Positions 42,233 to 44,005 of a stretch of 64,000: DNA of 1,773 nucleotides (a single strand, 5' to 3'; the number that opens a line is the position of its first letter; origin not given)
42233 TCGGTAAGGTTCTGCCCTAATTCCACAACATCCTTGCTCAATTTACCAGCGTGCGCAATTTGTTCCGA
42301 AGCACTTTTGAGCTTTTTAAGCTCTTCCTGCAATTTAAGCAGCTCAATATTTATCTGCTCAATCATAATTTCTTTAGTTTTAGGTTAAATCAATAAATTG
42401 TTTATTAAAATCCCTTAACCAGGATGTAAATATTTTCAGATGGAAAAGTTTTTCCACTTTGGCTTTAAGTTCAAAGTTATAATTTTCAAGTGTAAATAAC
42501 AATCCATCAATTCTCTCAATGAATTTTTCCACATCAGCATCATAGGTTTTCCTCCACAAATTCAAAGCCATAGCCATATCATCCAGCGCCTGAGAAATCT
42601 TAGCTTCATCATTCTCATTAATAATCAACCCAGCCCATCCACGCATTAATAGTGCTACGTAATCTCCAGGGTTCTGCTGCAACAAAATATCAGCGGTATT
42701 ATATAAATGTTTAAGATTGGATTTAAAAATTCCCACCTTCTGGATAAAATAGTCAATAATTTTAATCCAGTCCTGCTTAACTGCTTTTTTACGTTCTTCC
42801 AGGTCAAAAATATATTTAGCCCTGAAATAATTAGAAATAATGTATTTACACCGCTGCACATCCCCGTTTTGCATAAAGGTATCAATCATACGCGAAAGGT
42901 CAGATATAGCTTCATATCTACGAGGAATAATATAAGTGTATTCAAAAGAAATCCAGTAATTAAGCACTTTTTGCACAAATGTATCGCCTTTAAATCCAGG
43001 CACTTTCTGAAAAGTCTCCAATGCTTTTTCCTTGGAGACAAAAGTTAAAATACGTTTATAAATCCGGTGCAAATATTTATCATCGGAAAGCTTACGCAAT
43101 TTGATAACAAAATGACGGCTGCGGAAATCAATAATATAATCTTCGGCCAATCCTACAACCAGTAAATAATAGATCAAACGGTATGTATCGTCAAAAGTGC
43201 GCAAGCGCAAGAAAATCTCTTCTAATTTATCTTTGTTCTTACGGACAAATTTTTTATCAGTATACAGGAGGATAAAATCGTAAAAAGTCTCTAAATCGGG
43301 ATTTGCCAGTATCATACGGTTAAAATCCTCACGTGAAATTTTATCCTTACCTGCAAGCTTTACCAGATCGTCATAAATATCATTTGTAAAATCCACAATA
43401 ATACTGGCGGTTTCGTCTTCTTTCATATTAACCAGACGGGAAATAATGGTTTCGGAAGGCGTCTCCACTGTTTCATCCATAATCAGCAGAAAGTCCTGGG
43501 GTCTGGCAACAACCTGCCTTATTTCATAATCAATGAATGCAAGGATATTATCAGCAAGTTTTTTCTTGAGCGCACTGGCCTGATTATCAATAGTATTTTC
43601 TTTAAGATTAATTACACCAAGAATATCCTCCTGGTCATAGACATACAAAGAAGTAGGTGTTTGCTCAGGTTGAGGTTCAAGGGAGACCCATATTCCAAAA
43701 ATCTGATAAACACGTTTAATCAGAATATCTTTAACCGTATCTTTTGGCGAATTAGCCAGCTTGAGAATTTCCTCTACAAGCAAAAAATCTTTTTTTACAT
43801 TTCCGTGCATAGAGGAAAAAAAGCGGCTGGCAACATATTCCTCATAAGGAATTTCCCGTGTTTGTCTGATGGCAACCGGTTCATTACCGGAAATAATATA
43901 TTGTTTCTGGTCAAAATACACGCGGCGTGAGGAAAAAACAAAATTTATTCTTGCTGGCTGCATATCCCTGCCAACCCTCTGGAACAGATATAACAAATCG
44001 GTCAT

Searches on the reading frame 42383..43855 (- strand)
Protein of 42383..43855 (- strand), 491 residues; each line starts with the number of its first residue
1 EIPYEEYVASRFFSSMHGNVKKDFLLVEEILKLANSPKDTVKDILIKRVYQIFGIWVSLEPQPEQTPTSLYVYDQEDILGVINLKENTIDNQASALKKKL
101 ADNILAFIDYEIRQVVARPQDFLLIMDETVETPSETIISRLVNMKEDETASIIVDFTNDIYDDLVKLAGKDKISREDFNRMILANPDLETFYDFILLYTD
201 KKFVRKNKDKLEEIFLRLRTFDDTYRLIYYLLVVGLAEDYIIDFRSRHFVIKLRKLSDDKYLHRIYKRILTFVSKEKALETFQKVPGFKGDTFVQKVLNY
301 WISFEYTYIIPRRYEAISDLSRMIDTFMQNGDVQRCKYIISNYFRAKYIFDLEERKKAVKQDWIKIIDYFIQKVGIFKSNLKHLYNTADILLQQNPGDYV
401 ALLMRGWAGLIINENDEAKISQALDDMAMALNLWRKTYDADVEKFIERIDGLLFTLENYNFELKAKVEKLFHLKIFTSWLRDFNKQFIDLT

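Call 33: predict_structure(alignment_id=A2)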
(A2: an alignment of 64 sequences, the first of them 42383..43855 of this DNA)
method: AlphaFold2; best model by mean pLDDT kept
length: 491 residues; sequences in the alignment: 64
mean_pLDDT: 91.1   pTM: 0.84
mean pLDDT of the five models: 91.1, 90.9, 90.1, 89.6, 89.3
residues with pLDDT >= 90: 330; 70-90: 156; 50-70: 5; < 50: 0
segments of 3 or more residues with pLDDT < 50: none
pLDDT, mean of each block of 10 residues (from residue 1): 83 85 95 83 91 92 94 94 96 95 97 94 92 85 96 92 88 85 85 93 96 94 95 97 90 98 97 91 97 97 95 90 87 89 90 83 81 88 95 91 94 93 95 89 91 87 92 92 81 60
secondary structure, 60 per line:
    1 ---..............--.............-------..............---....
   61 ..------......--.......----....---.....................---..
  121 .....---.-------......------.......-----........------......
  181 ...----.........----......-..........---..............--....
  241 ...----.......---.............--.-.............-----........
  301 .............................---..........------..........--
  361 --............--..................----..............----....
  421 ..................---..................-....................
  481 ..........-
elements in order: H4-17 H20-32 H41-53 E57-62 E69-74 E77-83 E88-91 H95-115 H119-125 H137-142 E149-155 H161-168 H175-183 H188-196 H201-206 H208-217 H221-234 E237-243 E248-254 H258-270 H275-287 H293-329 H333-342 H349-358 H363-374 H378-394 H399-412 H417-438 H442-459 H461-490

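Call 35: fold_search(model_id=the predicted structure, library=pdb)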
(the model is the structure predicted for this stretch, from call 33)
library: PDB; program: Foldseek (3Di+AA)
matches with E <= 10: 468; with E <= 0.001: 0
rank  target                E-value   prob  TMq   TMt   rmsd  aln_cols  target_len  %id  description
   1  2bc4_B                1.7e-01  0.75  0.11  0.23  13.3       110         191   11  Crystal structure of HLA-DM (released 2006-05-23)
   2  4i0p_B                2.4e-01  0.82  0.12  0.26  12.6       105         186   12  HLA-DO in complex with HLA-DM (released 2012-12-26)
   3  4fqx_D                4.1e-01  0.54  0.11  0.23  13.7       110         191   10  Crystal structure of HLA-DM bound to HLA-DR1 (released 2013-01-09)
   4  2bc4_D                4.3e-01  0.54  0.11  0.22  13.3       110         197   11  Crystal structure of HLA-DM (released 2006-05-23)
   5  6y4l_A                4.5e-01  0.38  0.15  0.24  17.6       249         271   13  Crystal structure of human ER membrane protein complex subunits EMC2 and EMC9 (released 2020-05-27)
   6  9ijj_k                5.0e-01  0.13  0.11  0.07  34.0       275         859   12  In situ structure of the central apparatus in mouse sperm axoneme. (released 2025-06-04)
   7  8eoi_B                5.0e-01  0.11  0.10  0.14  16.2       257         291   14  Structure of a human EMC:human Cav1.2 channel complex in GDN detergent (released 2023-05-24)
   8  5omp                  5.2e-01  0.18  0.11  0.13  19.5       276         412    9  Human FKBP5 protein (released 2017-11-08)
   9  4i0p_F                5.5e-01  0.44  0.10  0.22  12.4       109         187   10  HLA-DO in complex with HLA-DM (released 2012-12-26)
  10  4abn_A                5.8e-01  0.14  0.13  0.15  19.9       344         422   15  Crystal structure of full length mouse Strap (TTC5) (released 2012-01-25)
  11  3mkr_A                6.4e-01  0.13  0.11  0.17  18.9       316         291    9  Crystal structure of yeast alpha/epsilon-COP subcomplex of the COPI vesicular coat (released 2010-07-14)
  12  4fqx_C                6.7e-01  0.20  0.09  0.18  13.9       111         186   14  Crystal structure of HLA-DM bound to HLA-DR1 (released 2013-01-09)
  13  4gbx_C                6.7e-01  0.18  0.09  0.17  13.9       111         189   14  Crystal structure of an immune complex at pH 6.5 (released 2013-01-16)
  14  4abn_B                7.0e-01  0.13  0.15  0.16  20.2       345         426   15  Crystal structure of full length mouse Strap (TTC5) (released 2012-01-25)
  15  2bc4_A                7.8e-01  0.21  0.09  0.19  14.1       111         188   14  Crystal structure of HLA-DM (released 2006-05-23)
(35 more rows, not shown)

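Call 51: find_homologous_proteins(query=A6, max_evalue=0.001)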
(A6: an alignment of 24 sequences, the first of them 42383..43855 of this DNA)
Query A6 (24 sequences): 8000 candidates shared short words with the query, none scored E <= 0.001.

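Call 70: fold_search(model_id=the predicted structure, library=viral)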
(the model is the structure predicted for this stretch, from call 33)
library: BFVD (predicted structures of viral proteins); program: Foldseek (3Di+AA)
matches with E <= 10: 311; with E <= 0.001: 0
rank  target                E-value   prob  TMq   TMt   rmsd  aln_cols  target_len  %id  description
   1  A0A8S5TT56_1          9.3e-02  0.06  0.09  0.06  27.0       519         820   11  PD-(D/E)XK endonuclease-like domain-containing protein [CrAss-like virus sp. ct3KQ27]
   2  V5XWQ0                3.2e-01  0.75  0.11  0.34   6.2        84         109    8  Uncharacterized protein [Staphylococcus phage S25-4]
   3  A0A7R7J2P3            5.1e-01  0.12  0.09  0.20  14.2       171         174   11  (no name in the UniProt tables at hand)
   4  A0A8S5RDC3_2          5.1e-01  0.06  0.10  0.05  21.1       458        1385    8  Crystallin beta/gamma motif-containing protein [virus sp. ctd0M1]
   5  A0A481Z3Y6            5.3e-01  0.08  0.12  0.13  21.4       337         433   12  Uncharacterized protein [Pithovirus LCPAC102]
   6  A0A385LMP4            5.9e-01  0.06  0.12  0.13  21.1       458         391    8  (no name in the UniProt tables at hand)
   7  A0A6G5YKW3            6.2e-01  0.15  0.07  0.20  13.2        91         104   15  (no name in the UniProt tables at hand)
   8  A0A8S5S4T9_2          6.2e-01  0.06  0.12  0.09  25.4       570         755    8  Minor tail protein [Siphoviridae sp. ctiV651]
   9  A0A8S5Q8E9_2          6.2e-01  0.04  0.08  0.04  32.9       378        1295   13  Minor tail protein [Siphoviridae sp. ctdVv30]
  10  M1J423                6.5e-01  0.05  0.08  0.06  26.2       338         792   13  HOAR [Spodoptera littoralis nuclear polyhedrosis virus]
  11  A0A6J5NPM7            6.8e-01  0.60  0.10  0.43   6.4        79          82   11  Uncharacterized protein [uncultured Caudovirales phage]
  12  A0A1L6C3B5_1          6.8e-01  0.05  0.12  0.07  23.7       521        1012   11  (no name in the UniProt tables at hand)
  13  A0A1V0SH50            6.8e-01  0.03  0.09  0.10  21.0       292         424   12  RING finger domain protein [Hokovirus HKV1]
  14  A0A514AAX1            7.2e-01  0.21  0.06  0.28  12.8        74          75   11  (no name in the UniProt tables at hand)
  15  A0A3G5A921            7.2e-01  0.10  0.13  0.13  17.2       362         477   10  Sel1 repeat family protein [Hyperionvirus sp.]
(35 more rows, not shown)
